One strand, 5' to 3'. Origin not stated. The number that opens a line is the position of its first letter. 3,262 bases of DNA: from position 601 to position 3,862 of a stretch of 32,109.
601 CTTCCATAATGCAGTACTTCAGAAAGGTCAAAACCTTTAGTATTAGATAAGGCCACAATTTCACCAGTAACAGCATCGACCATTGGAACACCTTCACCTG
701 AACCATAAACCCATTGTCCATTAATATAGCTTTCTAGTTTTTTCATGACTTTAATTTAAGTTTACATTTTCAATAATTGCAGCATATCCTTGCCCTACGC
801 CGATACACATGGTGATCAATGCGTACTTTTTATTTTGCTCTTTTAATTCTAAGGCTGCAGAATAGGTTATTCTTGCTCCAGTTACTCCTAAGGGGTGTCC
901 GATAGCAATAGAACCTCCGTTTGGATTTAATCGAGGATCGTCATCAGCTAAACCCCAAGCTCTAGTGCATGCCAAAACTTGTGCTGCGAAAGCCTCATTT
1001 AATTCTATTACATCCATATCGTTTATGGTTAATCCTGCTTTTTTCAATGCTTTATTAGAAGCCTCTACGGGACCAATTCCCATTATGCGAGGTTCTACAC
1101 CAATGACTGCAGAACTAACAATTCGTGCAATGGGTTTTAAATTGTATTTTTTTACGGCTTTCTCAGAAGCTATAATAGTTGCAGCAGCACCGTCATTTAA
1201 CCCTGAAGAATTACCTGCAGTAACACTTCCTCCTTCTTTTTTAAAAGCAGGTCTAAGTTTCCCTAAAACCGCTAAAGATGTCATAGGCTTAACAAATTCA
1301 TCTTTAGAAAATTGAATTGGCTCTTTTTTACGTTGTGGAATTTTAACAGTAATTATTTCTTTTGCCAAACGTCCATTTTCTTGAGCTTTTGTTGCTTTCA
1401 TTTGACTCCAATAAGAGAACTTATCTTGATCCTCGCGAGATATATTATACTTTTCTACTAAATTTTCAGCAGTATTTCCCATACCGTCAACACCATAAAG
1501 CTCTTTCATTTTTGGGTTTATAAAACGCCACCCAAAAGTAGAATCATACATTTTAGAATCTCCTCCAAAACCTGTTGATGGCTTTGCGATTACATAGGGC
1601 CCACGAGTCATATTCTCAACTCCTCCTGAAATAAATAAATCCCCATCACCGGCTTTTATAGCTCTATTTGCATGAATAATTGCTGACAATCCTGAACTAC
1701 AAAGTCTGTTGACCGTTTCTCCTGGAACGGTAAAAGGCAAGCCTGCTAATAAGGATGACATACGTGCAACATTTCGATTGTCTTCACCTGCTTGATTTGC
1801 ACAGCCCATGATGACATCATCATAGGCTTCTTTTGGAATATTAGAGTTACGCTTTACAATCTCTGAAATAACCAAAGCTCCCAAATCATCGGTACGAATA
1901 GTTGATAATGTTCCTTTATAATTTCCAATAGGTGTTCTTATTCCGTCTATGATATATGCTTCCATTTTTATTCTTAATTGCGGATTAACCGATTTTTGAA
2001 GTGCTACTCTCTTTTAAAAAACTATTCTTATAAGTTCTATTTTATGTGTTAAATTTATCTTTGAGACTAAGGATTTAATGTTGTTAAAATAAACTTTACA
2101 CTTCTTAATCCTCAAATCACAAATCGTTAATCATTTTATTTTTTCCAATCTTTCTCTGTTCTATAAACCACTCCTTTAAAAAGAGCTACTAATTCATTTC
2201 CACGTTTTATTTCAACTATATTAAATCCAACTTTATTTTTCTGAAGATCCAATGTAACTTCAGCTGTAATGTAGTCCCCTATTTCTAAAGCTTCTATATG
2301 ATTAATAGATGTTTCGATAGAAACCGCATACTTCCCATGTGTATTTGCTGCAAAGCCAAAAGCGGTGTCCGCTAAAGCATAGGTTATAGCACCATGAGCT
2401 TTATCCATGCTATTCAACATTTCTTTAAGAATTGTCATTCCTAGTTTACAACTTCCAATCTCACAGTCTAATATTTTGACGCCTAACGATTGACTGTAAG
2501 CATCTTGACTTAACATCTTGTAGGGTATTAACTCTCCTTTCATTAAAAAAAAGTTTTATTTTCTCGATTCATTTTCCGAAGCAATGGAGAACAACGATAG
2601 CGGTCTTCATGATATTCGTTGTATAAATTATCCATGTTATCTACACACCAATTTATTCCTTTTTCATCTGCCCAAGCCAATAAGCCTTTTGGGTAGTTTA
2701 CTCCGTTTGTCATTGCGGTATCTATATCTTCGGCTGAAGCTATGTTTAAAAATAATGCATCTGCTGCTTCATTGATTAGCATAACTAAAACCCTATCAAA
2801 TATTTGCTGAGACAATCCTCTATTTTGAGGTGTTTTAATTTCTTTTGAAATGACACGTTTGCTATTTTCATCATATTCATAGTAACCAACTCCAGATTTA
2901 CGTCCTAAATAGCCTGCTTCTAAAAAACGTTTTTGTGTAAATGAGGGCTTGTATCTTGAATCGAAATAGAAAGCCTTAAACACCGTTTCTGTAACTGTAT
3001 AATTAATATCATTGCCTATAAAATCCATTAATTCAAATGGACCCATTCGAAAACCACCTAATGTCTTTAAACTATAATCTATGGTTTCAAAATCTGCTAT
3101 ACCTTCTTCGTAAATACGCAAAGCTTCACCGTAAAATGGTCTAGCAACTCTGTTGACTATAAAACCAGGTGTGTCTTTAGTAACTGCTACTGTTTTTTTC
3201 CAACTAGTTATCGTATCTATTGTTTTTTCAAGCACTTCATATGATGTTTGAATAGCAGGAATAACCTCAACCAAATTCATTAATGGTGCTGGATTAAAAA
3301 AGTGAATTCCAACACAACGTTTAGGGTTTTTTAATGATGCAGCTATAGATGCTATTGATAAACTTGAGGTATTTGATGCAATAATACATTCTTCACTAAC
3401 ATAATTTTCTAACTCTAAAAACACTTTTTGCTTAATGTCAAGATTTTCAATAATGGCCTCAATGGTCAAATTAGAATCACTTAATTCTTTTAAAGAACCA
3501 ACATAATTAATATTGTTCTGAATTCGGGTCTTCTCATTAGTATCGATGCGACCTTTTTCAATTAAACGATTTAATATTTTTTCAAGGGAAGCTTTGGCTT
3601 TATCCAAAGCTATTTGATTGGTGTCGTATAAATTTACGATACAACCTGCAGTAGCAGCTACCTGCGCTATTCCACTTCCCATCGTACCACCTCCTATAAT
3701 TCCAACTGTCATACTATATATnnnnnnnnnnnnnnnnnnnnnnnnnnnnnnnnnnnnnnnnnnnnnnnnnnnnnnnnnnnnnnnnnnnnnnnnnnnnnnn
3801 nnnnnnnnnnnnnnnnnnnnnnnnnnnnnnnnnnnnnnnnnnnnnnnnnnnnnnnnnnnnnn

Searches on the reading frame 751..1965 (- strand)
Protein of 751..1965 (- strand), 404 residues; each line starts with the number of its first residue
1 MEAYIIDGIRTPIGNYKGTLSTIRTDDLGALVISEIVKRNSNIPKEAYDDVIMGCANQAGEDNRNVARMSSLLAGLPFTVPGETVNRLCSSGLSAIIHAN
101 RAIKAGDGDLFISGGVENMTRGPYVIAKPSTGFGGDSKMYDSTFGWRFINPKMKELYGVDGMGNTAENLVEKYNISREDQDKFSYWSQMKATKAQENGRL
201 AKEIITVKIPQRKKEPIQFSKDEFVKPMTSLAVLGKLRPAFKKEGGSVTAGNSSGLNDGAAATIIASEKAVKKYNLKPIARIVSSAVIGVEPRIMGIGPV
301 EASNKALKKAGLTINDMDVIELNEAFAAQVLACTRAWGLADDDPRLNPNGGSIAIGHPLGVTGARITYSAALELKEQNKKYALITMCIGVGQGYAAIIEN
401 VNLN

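Call 5: search_protein_families(library=ncbifam, proteins=[window:751-1965:-])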
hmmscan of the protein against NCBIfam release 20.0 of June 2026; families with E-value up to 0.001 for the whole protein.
window:751-1965:- (404 aa): 45 families (the best 25 are shown)
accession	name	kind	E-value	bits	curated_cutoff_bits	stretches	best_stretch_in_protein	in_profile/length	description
NF006551.0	PRK09050.1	subfamily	1.2e-181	604.1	605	1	2-401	3-401/401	3-oxoadipyl-CoA thiolase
TIGR02430.1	pcaF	equivalog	2.4e-178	593.2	597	1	2-401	2-400/400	3-oxoadipyl-CoA thiolase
NF006001.0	PRK08131.1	equivalog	2.8e-158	527.1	622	1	1-401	2-400/401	3-oxoadipyl-CoA thiolase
TIGR01930.1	AcCoA-C-Actrans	subfamily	1.9e-137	458.3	240.55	1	5-399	1-385/385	acetyl-CoA C-acyltransferase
NF006552.0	PRK09051.1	subfamily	2.5e-122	408.9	565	1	2-401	5-395/395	beta-ketothiolase BktB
NF004853.0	PRK06205.1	subfamily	3.5e-122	408.3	551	1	2-401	3-403/404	acetyl-CoA C-acetyltransferase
NF006553.0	PRK09052.1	equivalog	8.8e-116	387.2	567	1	2-401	7-399/399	acetyl-CoA C-acyltransferase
NF042999.1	bketothiol_BktB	equivalog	2.5e-114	382.6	725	1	2-401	4-394/394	beta-ketothiolase BktB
NF006510.0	PRK08947.1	equivalog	1.6e-113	379.6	519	2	161-401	146-387/387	acetyl-CoA C-acyltransferase FadA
NF004206.0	PRK05656.1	subfamily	5.5e-110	368.1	688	1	4-399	5-391/392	acetyl-CoA C-acetyltransferase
NF005805.0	PRK07661.1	equivalog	1.1e-106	357.1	633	1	2-399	3-389/391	acetyl-CoA C-acetyltransferase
NF005890.0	PRK07851.1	equivalog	2.8e-104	349.3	580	1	2-401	3-405/406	acetyl-CoA C-acetyltransferase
TIGR02445.1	fadA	equivalog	1.6e-102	343.4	591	1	4-400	3-384/385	acetyl-CoA C-acyltransferase FadA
NF005033.0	PRK06445.1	equivalog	6.1e-97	325.3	511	1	17-401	25-395/395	acetyl-CoA C-acetyltransferase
NF005152.0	PRK06633.1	equivalog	3.5e-96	322.2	675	1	3-401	5-392/392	acetyl-CoA C-acetyltransferase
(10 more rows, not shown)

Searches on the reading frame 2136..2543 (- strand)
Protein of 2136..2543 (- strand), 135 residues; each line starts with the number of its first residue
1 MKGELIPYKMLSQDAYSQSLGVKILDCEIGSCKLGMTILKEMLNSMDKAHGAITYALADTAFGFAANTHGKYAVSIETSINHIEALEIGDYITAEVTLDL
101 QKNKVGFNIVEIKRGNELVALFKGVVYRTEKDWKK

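Call 5: search_protein_families(library=ncbifam, proteins=[window:2136-2543:-])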
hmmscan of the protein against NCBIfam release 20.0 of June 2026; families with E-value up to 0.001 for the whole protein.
window:2136-2543:- (135 aa): 2 families
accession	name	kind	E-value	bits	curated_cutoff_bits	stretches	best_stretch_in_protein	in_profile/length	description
TIGR02286.1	PaaD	equivalog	1.3e-24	86.6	118.9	1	18-128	2-113/114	hydroxyphenylacetyl-CoA thioesterase PaaI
TIGR00369.1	unchar_dom_1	domain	1.8e-13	50.6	36.6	1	18-127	4-116/117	hotdog fold thioesterase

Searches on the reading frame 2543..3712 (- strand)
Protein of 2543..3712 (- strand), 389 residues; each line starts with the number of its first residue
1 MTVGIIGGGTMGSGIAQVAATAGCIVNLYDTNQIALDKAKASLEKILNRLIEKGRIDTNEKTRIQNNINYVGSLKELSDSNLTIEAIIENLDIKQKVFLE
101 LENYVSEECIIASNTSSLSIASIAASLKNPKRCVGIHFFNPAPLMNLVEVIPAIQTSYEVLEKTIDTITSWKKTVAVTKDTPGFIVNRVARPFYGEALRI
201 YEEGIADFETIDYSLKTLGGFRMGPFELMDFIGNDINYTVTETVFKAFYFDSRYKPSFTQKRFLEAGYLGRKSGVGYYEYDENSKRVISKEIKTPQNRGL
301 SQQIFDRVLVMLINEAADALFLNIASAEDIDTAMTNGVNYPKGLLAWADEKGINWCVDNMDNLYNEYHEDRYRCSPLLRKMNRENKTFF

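Call 5: search_protein_families(library=ncbifam, proteins=[window:2543-3712:-])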
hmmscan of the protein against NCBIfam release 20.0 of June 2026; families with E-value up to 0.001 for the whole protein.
window:2543-3712:- (389 aa): 19 families
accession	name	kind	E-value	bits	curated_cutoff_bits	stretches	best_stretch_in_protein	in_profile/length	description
NF006124.0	PRK08268.1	subfamily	6.4e-152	507.1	508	2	2-291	9-298/507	3-hydroxyacyl-CoA dehydrogenase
TIGR02279.1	PaaC-3OHAcCoADH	equivalog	2.4e-141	472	669.4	2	2-294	7-299/503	3-hydroxyacyl-CoA dehydrogenase PaaH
NF004474.0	PRK05808.1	subfamily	3.6e-103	344.7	408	2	2-280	5-282/283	3-hydroxybutyryl-CoA dehydrogenase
NF005715.0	PRK07530.1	equivalog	1.1e-90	304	420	2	2-283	6-286/292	3-hydroxybutyryl-CoA dehydrogenase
NF005875.0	PRK07819.1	subfamily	1.8e-86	290.1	319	2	2-280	7-286/287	3-hydroxybutyryl-CoA dehydrogenase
NF006722.0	PRK09260.1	equivalog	5.2e-75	252.3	429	2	4-285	6-286/289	3-hydroxyacyl-CoA dehydrogenase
NF008727.0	PRK11730.1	equivalog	5e-73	246.6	870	1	3-389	316-714/717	fatty acid oxidation complex subunit alpha FadB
NF008363.0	PRK11154.1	equivalog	2e-68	231.2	869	1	2-389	311-706/708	fatty acid oxidation complex subunit alpha FadJ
NF004699.0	PRK06035.1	equivalog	2.1e-68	230.6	500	1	2-273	5-278/294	3-hydroxyacyl-CoA dehydrogenase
TIGR02437.1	FadB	equivalog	2.7e-61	207.8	933.55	1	4-389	317-714/714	fatty acid oxidation complex subunit alpha FadB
TIGR02441.1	fa_ox_alpha_mit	equivalog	1.5e-59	201.9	964.65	1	2-389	337-737/737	fatty acid oxidation complex subunit alpha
TIGR02440.1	FadJ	equivalog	1.4e-58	198.8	968.45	1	2-389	306-699/699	fatty acid oxidation complex subunit alpha FadJ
NF006143.0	PRK08293.1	equivalog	3e-58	197.4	312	1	3-282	7-289/291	3-hydroxyacyl-CoA dehydrogenase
NF006125.0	PRK08269.1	equivalog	1.2e-52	179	427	1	2-284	7-300/334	3-hydroxybutyryl-CoA dehydrogenase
NF042925.1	FHMPC_DH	equivalog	1.2e-49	169.3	500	1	2-286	2-286/304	5-formyl-3-hydroxy-2-methylpyridine 4-carboxylate 5-dehydrogenase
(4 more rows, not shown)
